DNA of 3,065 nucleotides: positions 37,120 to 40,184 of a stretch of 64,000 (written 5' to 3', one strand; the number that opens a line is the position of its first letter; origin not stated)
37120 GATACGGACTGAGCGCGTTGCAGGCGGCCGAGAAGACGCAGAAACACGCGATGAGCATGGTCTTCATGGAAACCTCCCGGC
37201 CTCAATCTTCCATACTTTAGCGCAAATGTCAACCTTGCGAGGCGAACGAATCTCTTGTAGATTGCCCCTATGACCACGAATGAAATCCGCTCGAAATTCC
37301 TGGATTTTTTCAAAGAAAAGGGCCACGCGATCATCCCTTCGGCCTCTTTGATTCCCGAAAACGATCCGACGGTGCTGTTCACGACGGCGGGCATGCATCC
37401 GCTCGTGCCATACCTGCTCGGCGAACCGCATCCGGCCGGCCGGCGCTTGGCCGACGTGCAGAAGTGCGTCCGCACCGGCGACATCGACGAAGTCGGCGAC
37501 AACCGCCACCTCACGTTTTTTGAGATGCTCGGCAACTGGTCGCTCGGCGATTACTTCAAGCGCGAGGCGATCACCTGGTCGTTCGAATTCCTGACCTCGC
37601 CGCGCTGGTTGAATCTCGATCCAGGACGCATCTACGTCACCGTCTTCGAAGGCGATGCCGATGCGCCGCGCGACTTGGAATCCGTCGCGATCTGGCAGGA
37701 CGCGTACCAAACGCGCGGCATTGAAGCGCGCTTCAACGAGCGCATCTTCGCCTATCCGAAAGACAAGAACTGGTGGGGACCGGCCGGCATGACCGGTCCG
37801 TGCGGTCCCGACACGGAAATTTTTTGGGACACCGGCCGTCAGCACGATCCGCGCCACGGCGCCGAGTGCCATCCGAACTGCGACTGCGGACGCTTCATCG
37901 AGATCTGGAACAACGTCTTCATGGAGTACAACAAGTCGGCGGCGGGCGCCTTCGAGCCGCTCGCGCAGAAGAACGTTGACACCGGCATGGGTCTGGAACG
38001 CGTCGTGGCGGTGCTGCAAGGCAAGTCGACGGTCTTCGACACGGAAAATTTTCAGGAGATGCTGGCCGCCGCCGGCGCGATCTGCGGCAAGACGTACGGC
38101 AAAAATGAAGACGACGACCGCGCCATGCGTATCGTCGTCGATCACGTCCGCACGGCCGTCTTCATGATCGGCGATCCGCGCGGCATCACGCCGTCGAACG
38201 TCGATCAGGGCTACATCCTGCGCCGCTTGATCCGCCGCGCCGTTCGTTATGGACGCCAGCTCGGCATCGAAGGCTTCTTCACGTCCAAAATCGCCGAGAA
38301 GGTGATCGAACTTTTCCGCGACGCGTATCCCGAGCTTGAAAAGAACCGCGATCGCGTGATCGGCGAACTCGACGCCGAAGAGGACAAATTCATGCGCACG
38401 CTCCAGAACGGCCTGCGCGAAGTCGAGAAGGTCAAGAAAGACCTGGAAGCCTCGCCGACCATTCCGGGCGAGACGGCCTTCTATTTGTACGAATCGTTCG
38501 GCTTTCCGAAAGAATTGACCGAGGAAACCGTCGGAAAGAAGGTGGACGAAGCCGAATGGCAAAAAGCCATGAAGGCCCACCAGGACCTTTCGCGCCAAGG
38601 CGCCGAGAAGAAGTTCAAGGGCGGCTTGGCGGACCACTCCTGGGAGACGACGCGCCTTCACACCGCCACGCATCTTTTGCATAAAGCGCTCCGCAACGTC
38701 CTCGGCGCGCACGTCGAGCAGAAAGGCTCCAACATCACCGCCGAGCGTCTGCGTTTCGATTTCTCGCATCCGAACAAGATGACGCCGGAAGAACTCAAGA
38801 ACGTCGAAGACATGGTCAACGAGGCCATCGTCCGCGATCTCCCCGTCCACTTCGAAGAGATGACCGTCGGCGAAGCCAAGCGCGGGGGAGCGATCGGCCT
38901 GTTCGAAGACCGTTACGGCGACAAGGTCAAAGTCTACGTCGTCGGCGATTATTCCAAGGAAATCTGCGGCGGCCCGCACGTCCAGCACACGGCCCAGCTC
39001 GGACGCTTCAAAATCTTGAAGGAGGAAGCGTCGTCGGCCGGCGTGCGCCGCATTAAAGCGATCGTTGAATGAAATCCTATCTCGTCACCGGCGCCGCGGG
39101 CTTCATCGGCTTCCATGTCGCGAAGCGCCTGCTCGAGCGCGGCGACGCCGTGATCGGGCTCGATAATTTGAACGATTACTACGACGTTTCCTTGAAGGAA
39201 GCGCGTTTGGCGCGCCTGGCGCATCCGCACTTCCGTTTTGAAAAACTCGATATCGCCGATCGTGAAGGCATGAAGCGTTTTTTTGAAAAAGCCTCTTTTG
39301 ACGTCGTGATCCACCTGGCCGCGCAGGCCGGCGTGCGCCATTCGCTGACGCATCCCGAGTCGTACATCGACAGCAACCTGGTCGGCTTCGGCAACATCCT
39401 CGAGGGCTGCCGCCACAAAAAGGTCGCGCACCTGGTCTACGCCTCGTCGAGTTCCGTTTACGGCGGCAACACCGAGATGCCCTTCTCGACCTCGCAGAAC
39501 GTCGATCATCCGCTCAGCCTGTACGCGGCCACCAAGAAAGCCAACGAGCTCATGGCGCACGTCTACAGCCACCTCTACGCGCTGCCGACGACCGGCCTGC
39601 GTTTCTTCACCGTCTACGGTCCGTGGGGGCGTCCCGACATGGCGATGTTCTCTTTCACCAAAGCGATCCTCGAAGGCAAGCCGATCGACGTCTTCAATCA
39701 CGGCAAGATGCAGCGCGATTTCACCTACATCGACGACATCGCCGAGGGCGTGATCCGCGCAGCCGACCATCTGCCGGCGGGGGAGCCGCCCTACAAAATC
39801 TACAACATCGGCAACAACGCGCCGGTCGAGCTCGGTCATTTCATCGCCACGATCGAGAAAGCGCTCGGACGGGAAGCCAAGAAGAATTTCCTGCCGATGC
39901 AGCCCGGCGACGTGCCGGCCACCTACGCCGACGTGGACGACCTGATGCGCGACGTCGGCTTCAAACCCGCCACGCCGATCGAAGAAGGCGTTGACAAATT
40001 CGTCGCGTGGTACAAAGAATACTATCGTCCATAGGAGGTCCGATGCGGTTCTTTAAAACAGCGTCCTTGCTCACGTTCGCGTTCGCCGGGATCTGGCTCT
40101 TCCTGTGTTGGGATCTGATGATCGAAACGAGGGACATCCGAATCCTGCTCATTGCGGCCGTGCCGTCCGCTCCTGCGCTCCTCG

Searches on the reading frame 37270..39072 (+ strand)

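Call 100: search_protein_families(library=pfam, proteins=[window:37270-39072:+], max_evalue=0.001)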
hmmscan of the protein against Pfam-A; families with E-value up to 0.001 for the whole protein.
window:37270-39072:+ (600 aa): 2 families
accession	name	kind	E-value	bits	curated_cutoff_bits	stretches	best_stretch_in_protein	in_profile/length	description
PF01411.24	tRNA-synt_2c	-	1.6e-140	469.7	30.3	1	5-454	1-438/552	tRNA synthetases class II (A)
PF07973.19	tRNA_SAD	-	3e-15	56.4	24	1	553-595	1-43/44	Threonyl and Alanyl tRNA synthetase second additional domain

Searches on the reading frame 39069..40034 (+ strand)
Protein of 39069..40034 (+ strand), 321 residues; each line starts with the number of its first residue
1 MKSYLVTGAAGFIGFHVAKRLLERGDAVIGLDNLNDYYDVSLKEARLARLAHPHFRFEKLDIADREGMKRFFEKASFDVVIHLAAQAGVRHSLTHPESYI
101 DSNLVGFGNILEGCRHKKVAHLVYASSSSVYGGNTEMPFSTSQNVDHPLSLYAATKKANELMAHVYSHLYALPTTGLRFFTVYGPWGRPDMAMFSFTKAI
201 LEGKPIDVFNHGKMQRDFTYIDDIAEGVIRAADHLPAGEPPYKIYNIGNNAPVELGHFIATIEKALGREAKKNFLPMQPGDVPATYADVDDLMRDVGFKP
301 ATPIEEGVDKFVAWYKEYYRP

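Call 100: search_protein_families(library=pfam, proteins=[window:39069-40034:+], max_evalue=0.001)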
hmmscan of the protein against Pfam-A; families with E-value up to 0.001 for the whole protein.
window:39069-40034:+ (321 aa): 9 families
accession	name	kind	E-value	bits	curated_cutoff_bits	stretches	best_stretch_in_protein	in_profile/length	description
PF01370.27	Epimerase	-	1.4e-59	201.9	20.9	1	5-248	2-240/240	NAD dependent epimerase/dehydratase family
PF16363.11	GDP_Man_Dehyd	-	2e-49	169.3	27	1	5-310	1-331/332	GDP-mannose 4,6 dehydratase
PF01073.25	3Beta_HSD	-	6.8e-22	78.2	22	1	5-273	1-275/280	3-beta hydroxysteroid dehydrogenase/isomerase family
PF04321.23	RmlD_sub_bind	-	1.4e-20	73.9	27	1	4-268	3-233/287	RmlD substrate binding domain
PF02719.21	Polysacc_synt_2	-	3.6e-15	56.4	20.2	1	5-239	2-224/293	Polysaccharide biosynthesis protein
PF07993.18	NAD_binding_4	-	1.1e-06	28.5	20.1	0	75-173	87-198/258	Male sterility protein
PF00106.31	adh_short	-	1.2e-06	28.5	26.6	1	4-107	3-112/195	short chain dehydrogenase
PF08659.16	KR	-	5.2e-06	26.9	22.6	1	3-136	2-146/180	KR domain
PF13460.12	NAD_binding_10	-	4.3e-05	23.9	27.2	1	8-160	1-129/184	NAD(P)H-binding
